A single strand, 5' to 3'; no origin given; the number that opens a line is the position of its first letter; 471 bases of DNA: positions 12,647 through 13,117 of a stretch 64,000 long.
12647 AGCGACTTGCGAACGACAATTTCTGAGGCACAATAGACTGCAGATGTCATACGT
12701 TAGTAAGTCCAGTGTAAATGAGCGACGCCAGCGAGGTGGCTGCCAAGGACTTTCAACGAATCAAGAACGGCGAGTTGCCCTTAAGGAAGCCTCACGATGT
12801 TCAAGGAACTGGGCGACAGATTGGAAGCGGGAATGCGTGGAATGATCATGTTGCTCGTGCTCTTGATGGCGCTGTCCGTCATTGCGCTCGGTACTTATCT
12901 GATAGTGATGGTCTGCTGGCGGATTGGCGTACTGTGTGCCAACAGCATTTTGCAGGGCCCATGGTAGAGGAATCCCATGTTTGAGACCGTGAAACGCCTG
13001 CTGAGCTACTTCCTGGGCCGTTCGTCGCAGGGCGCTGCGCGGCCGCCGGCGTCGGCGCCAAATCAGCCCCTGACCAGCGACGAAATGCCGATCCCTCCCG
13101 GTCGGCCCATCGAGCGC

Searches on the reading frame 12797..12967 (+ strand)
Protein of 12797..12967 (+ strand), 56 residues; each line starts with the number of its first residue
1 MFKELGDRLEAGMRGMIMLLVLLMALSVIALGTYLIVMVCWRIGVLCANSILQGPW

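Call 81: search_protein_families(library=pfam, proteins=[window:12797-12967:+], max_evalue=0.01)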
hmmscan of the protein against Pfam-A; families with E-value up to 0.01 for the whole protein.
window:12797-12967:+ (56 aa): 0 families
